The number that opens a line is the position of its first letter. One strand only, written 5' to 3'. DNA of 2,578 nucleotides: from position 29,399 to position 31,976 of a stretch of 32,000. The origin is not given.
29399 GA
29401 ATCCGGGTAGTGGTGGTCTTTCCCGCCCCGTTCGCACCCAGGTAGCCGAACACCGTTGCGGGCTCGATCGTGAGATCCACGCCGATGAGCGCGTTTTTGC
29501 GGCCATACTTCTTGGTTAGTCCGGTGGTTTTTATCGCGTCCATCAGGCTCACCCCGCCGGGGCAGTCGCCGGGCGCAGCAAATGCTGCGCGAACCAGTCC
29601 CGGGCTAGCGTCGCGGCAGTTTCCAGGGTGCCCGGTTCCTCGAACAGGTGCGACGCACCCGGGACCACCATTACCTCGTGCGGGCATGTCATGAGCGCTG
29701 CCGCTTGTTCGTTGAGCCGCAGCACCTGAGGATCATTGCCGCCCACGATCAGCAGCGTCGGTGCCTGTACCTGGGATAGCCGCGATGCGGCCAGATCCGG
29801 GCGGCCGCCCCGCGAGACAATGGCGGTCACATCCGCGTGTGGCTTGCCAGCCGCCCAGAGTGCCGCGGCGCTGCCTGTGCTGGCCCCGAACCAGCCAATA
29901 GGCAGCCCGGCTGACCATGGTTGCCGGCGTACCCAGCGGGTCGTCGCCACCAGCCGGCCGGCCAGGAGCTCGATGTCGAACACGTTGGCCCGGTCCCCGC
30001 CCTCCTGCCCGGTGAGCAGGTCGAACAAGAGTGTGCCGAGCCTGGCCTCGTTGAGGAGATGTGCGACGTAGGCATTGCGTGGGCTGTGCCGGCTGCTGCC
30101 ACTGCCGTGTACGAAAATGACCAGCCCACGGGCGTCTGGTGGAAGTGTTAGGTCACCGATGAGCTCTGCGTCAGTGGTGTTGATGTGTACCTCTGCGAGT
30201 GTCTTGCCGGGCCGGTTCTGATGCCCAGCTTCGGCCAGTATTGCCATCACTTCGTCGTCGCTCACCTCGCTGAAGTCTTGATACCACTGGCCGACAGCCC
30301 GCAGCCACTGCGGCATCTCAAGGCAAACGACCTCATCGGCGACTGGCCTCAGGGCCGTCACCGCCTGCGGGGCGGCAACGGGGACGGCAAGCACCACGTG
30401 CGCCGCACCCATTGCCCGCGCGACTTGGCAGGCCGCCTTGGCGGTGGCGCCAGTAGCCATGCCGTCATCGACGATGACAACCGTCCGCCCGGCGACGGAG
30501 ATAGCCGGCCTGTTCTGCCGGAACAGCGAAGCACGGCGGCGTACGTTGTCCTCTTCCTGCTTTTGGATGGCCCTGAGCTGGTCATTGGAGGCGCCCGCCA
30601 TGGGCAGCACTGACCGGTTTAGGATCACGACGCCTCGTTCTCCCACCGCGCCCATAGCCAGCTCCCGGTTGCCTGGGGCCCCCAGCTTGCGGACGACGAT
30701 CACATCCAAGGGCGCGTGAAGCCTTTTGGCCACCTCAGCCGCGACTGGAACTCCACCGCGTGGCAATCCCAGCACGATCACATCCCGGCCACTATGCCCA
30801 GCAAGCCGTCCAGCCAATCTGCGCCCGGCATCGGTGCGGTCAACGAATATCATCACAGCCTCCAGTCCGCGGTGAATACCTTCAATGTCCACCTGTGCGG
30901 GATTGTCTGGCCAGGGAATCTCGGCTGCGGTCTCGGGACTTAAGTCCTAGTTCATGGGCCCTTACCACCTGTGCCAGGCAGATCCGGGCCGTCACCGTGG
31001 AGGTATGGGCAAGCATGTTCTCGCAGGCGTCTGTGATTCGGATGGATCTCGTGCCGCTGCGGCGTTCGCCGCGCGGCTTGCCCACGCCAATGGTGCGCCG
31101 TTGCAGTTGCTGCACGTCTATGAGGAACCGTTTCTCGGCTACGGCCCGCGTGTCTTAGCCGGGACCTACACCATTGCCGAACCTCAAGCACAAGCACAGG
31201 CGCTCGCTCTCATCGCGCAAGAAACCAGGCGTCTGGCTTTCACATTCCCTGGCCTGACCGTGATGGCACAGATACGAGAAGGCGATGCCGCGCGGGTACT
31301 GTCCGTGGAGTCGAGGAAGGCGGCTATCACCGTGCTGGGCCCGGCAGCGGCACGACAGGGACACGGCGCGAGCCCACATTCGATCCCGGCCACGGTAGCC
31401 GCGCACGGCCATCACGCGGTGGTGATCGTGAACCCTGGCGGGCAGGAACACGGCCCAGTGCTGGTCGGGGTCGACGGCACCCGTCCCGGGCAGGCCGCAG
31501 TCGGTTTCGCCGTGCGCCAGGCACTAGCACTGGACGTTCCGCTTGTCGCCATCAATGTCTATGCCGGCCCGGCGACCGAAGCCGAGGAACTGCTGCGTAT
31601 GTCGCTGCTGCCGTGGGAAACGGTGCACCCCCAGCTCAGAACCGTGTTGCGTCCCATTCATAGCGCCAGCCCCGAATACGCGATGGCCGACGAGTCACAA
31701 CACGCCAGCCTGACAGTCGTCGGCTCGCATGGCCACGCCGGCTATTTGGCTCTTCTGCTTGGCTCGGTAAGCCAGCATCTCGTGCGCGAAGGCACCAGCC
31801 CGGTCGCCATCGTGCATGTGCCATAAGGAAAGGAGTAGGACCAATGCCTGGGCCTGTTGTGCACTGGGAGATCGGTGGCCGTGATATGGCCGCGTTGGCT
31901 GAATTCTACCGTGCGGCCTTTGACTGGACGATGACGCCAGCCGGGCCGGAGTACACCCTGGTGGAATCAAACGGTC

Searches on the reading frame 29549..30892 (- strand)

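Call 64: search_protein_families(library=pfam, proteins=[window:29549-30892:-], max_evalue=0.00001)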
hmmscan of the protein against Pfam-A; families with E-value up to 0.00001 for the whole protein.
window:29549-30892:- (447 aa): 2 families
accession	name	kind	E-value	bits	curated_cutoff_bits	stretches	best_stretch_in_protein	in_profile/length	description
PF00156.33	Pribosyltran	-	1.2e-17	64.1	26.3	1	21-192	13-144/158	Phosphoribosyl transferase domain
PF12146.15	Hydrolase_4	-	1.2e-06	28.5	27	0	253-359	2-105/239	Serine aminopeptidase, S33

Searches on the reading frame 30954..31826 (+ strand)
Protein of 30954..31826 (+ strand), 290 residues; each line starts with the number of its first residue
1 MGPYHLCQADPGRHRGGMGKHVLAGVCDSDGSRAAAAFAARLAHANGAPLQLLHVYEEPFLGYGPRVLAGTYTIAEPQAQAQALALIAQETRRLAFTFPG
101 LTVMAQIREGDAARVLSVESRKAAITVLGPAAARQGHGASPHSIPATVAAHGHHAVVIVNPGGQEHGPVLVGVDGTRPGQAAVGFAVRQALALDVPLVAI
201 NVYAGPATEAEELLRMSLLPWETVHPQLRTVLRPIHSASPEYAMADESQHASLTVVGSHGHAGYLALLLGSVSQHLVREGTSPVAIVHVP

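Call 64: search_protein_families(library=pfam, proteins=[window:30954-31826:+], max_evalue=0.00001)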
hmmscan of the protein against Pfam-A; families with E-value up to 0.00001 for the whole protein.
window:30954-31826:+ (290 aa): 1 family
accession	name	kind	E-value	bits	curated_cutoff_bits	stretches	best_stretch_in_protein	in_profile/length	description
PF00582.32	Usp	-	6e-29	101.9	24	2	168-288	4-141/141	Universal stress protein family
